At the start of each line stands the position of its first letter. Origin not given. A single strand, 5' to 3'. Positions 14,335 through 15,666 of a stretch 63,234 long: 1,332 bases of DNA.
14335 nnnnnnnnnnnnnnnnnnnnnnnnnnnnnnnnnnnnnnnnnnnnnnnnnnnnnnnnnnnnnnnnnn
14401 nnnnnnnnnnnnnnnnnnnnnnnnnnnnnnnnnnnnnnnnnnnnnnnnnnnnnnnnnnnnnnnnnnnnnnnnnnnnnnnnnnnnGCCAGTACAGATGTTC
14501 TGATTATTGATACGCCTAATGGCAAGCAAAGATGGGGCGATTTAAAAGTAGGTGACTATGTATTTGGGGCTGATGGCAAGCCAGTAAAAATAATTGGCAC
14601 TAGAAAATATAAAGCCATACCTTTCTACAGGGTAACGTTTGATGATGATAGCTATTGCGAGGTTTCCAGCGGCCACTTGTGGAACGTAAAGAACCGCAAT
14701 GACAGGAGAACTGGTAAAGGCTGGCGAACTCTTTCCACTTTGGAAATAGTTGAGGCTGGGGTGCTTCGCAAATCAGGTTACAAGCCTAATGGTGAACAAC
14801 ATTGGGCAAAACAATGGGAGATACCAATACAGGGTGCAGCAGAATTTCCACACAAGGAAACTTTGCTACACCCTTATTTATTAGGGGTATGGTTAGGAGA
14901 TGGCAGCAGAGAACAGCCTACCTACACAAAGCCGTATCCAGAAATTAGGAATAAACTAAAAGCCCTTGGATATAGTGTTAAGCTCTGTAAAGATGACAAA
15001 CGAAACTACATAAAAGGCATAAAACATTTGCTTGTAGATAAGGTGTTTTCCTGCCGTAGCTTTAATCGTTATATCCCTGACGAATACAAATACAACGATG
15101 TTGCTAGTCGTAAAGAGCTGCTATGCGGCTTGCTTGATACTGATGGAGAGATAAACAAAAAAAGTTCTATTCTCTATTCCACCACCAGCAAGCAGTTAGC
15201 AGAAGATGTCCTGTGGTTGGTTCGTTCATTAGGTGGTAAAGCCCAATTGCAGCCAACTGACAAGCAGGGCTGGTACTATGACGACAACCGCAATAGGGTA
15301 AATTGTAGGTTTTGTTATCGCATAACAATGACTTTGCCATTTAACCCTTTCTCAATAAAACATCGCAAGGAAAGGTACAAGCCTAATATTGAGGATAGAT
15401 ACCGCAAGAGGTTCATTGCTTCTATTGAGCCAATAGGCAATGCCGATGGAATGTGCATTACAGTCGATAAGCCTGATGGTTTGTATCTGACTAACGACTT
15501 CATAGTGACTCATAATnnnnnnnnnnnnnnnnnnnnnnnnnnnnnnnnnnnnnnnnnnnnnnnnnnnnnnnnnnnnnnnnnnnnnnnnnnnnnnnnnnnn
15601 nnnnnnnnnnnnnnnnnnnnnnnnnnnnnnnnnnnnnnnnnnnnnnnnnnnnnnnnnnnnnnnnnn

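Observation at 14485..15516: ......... intein interrupting the terL P-loop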

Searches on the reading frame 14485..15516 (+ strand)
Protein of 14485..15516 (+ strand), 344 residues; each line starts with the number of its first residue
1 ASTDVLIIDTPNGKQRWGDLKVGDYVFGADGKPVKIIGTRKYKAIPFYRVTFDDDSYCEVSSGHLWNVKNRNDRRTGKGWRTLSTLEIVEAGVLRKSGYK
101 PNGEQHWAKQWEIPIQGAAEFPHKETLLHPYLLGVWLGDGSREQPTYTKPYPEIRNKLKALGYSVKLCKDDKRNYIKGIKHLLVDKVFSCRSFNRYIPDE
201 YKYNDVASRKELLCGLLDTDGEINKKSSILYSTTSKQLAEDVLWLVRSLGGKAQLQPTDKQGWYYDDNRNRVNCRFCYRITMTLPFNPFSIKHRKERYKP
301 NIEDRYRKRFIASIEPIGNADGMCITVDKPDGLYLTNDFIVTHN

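Call 6: search_protein_families(library=pfam, proteins=[window:14485-15516:+], max_evalue=1)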
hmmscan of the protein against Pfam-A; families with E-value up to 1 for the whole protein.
window:14485-15516:+ (344 aa): 2 families
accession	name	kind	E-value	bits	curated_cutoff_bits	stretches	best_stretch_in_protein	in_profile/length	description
PF05204.19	Hom_end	-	2.7e-07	31.1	21.1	1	197-283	2-85/110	Homing endonuclease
PF14528.11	LAGLIDADG_3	-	4.5e-07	30.5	22.5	1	211-267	5-67/82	LAGLIDADG-like domain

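Call 7: search_protein_families(library=ncbifam, proteins=[window:14485-15516:+], max_evalue=1)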
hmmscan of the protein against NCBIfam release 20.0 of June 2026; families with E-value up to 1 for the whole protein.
window:14485-15516:+ (344 aa): 6 families
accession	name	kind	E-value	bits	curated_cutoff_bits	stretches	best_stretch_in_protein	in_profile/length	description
NF005852.0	PRK07773.1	equivalog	0.00021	19.7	780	1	186-268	589-677/886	replicative DNA helicase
NF045703.1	rSAM_Tes_intein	exception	0.00066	17.6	1700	1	192-257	446-514/1040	tetraether lipid synthase Tes, intein-containing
NF006207.0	PRK08332.1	equivalog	0.0021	15.3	2400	1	190-258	466-534/1684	vitamin B12-dependent ribonucleotide reductase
NF003157.0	PRK04132.1-2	equivalog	0.013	13.4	1103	1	208-256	265-312/864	replication factor C small subunit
NF038098.1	GyrA_w_intein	exception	0.027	12.3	1850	1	177-251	304-382/1232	intein-containing DNA gyrase subunit A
NF007072.0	PRK09519.1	equivalog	0.038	12.3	1024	1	190-255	441-512/790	intein-containing recombinase RecA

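Call 8: search_protein_families(library=phrogs, proteins=[window:14485-15516:+], max_evalue=0.01)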
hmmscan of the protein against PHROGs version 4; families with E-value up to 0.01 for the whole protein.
window:14485-15516:+ (344 aa): 5 families
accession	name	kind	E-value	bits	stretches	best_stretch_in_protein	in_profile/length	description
phrog_36964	-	head and packaging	1.3e-26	93.9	1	8-344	99-434/890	terminase large subunit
phrog_19299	-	head and packaging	2.9e-22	79.9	1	8-344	39-385/702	terminase large subunit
phrog_15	-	head and packaging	1.1e-16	61.3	1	8-234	86-319/1330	terminase large subunit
phrog_510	-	DNA, RNA and nucleotide metabolism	6.1e-11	42.8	1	16-239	423-643/667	DNA primase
phrog_50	-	DNA, RNA and nucleotide metabolism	1.9e-07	31.5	1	9-139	96-213/570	DnaC-like helicase loader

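Call 12: search_solved_structures(query=window:14485-15516:+, max_evalue=1, show_alignments=3)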
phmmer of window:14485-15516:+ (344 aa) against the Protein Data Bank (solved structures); distinct sequences matched with E-value up to 1: 10.
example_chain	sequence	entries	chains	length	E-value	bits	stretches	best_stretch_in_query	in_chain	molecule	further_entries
6rix_A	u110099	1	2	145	9.8e-08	35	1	8-69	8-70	Replicative DNA helicase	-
6riy_A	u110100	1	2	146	2.4e-07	33.7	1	8-69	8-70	Replicative DNA helicase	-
6bs8_A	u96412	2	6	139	1.7e-06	30.9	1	8-69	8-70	Replicative DNA helicase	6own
1um2_A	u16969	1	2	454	0.0039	19.8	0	196-251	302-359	ENDONUCLEASE PI-SCEI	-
1dfa_A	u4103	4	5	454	0.0041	19.8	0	196-251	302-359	PI-SCEI ENDONUCLEASE | ENDONUCLEASE PI-SCEI | PI-SCEI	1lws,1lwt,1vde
1ef0_A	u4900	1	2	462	0.0047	19.6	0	130-154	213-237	PI-SCEI ENDONUCLEASE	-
1jva_A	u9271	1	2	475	0.0049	19.5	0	130-154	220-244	VMA1-DERIVED HOMING ENDONUCLEASE X10SSS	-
9cop_A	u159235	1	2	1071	0.072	15.7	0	130-154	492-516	V-type proton ATPase catalytic subunit A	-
1dq3_A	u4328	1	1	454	0.16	14.5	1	210-257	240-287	ENDONUCLEASE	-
6riz_A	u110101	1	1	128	0.18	14.3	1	8-70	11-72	gp41-1 intein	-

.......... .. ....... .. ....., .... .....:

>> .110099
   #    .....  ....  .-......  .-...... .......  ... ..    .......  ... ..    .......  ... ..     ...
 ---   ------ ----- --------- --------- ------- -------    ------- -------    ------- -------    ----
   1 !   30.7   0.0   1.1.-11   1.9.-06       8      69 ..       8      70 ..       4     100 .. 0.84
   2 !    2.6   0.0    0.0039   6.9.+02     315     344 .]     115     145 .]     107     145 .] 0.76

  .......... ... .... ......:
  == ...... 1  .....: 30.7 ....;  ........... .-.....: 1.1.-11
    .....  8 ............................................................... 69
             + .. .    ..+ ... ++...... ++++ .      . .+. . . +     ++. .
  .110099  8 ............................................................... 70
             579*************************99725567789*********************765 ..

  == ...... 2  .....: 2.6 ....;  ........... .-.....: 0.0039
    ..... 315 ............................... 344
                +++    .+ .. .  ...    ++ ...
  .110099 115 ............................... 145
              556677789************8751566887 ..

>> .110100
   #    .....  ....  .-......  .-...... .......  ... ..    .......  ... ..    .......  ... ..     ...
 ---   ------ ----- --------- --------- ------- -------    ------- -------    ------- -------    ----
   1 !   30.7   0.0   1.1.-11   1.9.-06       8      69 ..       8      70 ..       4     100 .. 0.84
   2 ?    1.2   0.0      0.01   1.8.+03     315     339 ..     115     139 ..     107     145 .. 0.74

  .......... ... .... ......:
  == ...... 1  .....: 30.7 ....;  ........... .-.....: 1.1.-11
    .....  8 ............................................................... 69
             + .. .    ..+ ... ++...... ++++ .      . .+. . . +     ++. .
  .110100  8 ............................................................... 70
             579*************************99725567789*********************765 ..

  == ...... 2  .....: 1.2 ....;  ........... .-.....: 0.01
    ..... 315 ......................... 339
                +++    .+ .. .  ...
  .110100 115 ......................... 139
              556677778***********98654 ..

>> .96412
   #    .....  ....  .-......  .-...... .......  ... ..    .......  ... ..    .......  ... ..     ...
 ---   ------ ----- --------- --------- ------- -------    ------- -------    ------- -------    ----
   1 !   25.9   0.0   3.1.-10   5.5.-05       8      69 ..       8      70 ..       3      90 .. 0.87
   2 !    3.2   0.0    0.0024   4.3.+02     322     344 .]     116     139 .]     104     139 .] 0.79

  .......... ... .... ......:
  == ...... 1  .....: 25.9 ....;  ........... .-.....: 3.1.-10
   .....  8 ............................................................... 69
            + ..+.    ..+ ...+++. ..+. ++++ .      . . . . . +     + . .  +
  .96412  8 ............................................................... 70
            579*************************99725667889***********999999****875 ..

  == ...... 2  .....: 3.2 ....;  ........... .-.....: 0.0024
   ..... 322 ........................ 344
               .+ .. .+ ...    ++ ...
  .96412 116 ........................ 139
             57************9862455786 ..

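Call 15: find_homologous_proteins(query=window:14485-15516:+)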
Query window:14485-15516:+ (344 aa): 178 proteins with E <= 0.001 among 1149 candidates; the best 120 are listed.
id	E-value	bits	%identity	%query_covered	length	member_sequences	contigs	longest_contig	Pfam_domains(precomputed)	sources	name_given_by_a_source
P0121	1.4e-124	434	57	100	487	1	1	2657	PF05204.20,PF14528.12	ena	-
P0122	2.7e-110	387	56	94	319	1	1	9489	PF05204.20,PF14528.12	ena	-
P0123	7.6e-106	373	52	98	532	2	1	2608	PF05204.20,PF14528.12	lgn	-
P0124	2.2e-105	371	53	94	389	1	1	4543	PF14528.12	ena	-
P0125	3.3e-103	364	51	97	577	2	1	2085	PF14528.12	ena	-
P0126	1.1e-99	352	56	86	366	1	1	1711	PF05204.20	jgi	-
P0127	1.3e-99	352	53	89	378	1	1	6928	PF14528.12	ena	-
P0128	6.4e-78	281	43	100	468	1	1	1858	PF05204.20,PF14528.12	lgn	-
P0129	1.2e-68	250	43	98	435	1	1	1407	PF14528.12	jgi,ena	-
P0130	1.8e-68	250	69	46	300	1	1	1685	PF05204.20,PF00239.27,PF14528.12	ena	-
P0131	9.3e-68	247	42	99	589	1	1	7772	PF14528.12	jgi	jgi:hypothetical protein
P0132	4.9e-65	238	40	91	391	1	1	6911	PF14528.12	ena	-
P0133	2.1e-61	226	62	49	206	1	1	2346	-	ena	-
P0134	6.9e-57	212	73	39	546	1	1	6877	-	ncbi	-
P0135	1.7e-56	210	39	98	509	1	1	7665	PF05204.20,PF14528.12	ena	-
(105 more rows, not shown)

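Call 29: predict_structure(alignment_id=A2)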
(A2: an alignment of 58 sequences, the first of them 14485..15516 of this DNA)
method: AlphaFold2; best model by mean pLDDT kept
length: 344 residues; sequences in the alignment: 58
mean_pLDDT: 96.1   pTM: 0.92
mean pLDDT of the five models: 96.1, 96.0, 95.7, 95.7, 95.6
residues with pLDDT >= 90: 325; 70-90: 18; 50-70: 1; < 50: 0
segments of 3 or more residues with pLDDT < 50: none
pLDDT, mean of each block of 10 residues (from residue 1): 95 97 98 98 98 98 97 94 98 95 94 98 98 98 95 97 96 95 97 97 99 98 94 97 98 88 90 92 97 94 93 98 98 97 93
secondary structure, 60 per line:
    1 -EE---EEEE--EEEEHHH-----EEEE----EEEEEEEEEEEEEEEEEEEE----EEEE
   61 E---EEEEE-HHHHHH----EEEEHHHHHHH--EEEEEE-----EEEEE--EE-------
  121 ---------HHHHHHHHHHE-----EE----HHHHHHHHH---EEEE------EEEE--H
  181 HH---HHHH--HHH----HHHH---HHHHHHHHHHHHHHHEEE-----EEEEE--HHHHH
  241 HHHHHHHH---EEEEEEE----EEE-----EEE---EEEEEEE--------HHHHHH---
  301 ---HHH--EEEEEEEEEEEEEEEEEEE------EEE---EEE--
elements in order: E7-10 E13-16 E25-28 E33-52 E57-61 E65-69 H71-76 E81-84 H85-91 E94-99 E105-109 H130-139 H152-160 E164-167 E174-177 H186-189 H199-202 H206-220 E221-223 E229-233 H236-248 E252-258 E263-265 E271-273 E277-283 H292-297 E309-327 E334-336 E340-342

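Call 32: fold_search(model_id=the predicted structure, library=pdb)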
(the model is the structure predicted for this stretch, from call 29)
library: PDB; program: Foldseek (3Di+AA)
matches with E <= 10: 594; with E <= 0.001: 48
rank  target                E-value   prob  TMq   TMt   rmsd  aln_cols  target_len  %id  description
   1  1vde_B                2.3e-18  1.00  0.68  0.56   9.4       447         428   14  PI-SCEI, A HOMING ENDONUCLEASE WITH PROTEIN SPLICING ACTIVITY (released 1998-04-08)
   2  1ef0_A                2.4e-18  1.00  0.69  0.57   8.8       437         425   15  CRYSTAL STRUCTURE OF PI-SCEI MINIPRECURSOR (released 2000-06-07)
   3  1lws_A                4.6e-18  1.00  0.67  0.55   9.5       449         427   15  Crystal structure of the intein homing endonuclease PI-SceI bound to its recognition sequence (released 2002-09-27)
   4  1dfa                  6.6e-18  1.00  0.64  0.55   9.5       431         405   16  CRYSTAL STRUCTURE OF PI-SCEI IN C2 SPACE GROUP (released 1999-12-08)
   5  1vde_A                1.8e-17  1.00  0.64  0.52  10.4       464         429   13  PI-SCEI, A HOMING ENDONUCLEASE WITH PROTEIN SPLICING ACTIVITY (released 1998-04-08)
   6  1lwt_A                4.9e-17  1.00  0.68  0.54   9.1       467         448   13  Crystal structure of the intein homing endonuclease PI-SceI bound to its substrate DNA (Ca2+ free) (released 2002-09-27)
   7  1jva_B                1.8e-15  1.00  0.68  0.56   9.9       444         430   14  CRYSTAL STRUCTURE OF THE VMA1-DERIVED ENDONUCLEASE BEARING THE N AND C EXTEIN PROPEPTIDES (released 2002-08-29)
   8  1um2_A                4.6e-15  1.00  0.66  0.56   7.2       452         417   13  Crystal Structure of the Vma1-Derived Endonuclease with the Ligated Extein Segment (released 2004-09-22)
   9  1jva_A                4.6e-15  1.00  0.64  0.53   9.4       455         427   15  CRYSTAL STRUCTURE OF THE VMA1-DERIVED ENDONUCLEASE BEARING THE N AND C EXTEIN PROPEPTIDES (released 2002-08-29)
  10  1um2_B                4.9e-15  1.00  0.65  0.55   9.3       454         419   14  Crystal Structure of the Vma1-Derived Endonuclease with the Ligated Extein Segment (released 2004-09-22)
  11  1ef0_B                5.9e-15  1.00  0.64  0.57   9.2       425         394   15  CRYSTAL STRUCTURE OF PI-SCEI MINIPRECURSOR (released 2000-06-07)
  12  7qsu                  2.6e-14  1.00  0.58  0.55   6.7       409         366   13  Crystal structure of homing endonuclease-associated TliVMA intein (C1A, d333-339) (released 2022-03-30)
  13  7qss                  1.4e-11  1.00  0.57  0.47  13.3       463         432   12  Crystal structure of homing endonuclease-associated TliVMA intein (C1A) (released 2022-03-30)
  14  1dq3                  2.3e-10  1.00  0.62  0.49   8.2       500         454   13  CRYSTAL STRUCTURE OF AN ARCHAEAL INTEIN-ENCODED HOMING ENDONUCLEASE PI-PFUI (released 2000-07-05)
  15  7qst                  2.6e-10  1.00  0.55  0.53  11.3       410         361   11  Crystal structure of homing endonuclease-associated PhoVMA intein (C1A) (released 2022-03-30)
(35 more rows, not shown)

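Call 52: search_dna_similar(query=window:14485-15516:+, collection=phages, mode=protein, max_rows=40, rows=spread)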
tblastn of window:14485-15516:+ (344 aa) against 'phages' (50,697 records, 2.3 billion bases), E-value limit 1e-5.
Records with a match: 847; places in all: 881; records where one place covers at least 80% of the query: 829.
Best place of each record, by identity: <60% 847.
By first word of the organism name: Mycobacterium 300; Salmonella 185; Vibrio 68; Stx2a-converting 49; Klebsiella 41; Escherichia 29; Pseudomonas 24; Aeromonas 21; Gordonia 15; Enterococcus 14; and 43 more.
By host as written in the record: Mycobacterium smegmatis mc2 155 230; - 117; Salmonella enterica 43; Mycobacterium smegmatis mc#155 34; Salmonella enterica subsp. enterica serovar Enteritidis 29; Salmonella enterica subsp. enterica serovar Typhimurium 27; Klebsiella pneumoniae 23; Salmonella sp. 16; and 165 more.
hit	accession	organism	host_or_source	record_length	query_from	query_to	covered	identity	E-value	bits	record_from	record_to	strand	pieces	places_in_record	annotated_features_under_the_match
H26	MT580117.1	Salmonella phage 66FD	Salmonella enterica subsp. enterica ...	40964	7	344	98%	36.1%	5e-52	190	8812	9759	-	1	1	terminase large subunit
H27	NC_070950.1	Klebsiella phage Miami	Klebsiella pneumoniae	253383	7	344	98%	32.5%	5e-43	164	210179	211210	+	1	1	DarB-like antirestriction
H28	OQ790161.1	Xanthomonas phage RTH11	Xanthomonas sp.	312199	8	344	98%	31.4%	2e-31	130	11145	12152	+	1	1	putative DNA helicase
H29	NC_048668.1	Serratia phage vB_SmaM_ 2050HW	Serratia marcescens wk2050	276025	8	344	90%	34.1%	9e-21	169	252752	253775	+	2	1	DNA helicase | DarB-like antirestriction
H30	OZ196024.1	Vibrio phage D283a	Seawater and oysters mix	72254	8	344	98%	31.1%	2e-36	145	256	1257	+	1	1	DarB-like antirestriction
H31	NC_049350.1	Vibrio phage VCO139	Vibrio cholerae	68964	8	344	98%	30.8%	3e-30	127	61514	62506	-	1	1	terminase large subunit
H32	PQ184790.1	Mycobacterium phage Dove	Mycobacterium smegmatis mc2 155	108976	10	344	97%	30.6%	5e-36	144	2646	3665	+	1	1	7: terminase large subunit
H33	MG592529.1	Vibrio phage 1.161.O._10N.261.48.C5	Vibrio lentus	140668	10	344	97%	30.3%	5e-35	141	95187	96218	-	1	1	hedgehog/hint domain protein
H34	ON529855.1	Brevundimonas phage vB_BpoS-Domovoi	Brevundimonas pondensis EIF1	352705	10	344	97%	29.9%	2e-35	142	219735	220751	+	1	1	helicase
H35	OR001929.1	Salmonella phage SP_4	Salmonella enterica subsp. enterica ...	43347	3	344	99%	29.0%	1e-21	102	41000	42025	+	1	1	none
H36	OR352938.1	Escherichia phage AV108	Escherichia coli ESBL091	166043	8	344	98%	29.3%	7e-25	111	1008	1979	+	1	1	terminase large subunit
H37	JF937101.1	Mycobacterium phage LittleE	Mycobacterium smegmatis mc2 155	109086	5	344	99%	28.8%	6e-28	120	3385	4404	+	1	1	9: terminase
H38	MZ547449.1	Acidovorax phage ACF1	Acidovorax citrulli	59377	8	344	98%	29.0%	2e-21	101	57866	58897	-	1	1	terminase large subunit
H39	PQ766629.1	Proteus phage ABTNLP14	Proteus mirabilis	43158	3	344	99%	28.6%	1e-20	99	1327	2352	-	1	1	DNA helicase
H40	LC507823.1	Salmonella phage vB_StyS-sam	Salmonella enterica subsp. enterica ...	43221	3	344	99%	28.6%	1e-20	99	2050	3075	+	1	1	DNA helicase | hypothetical protein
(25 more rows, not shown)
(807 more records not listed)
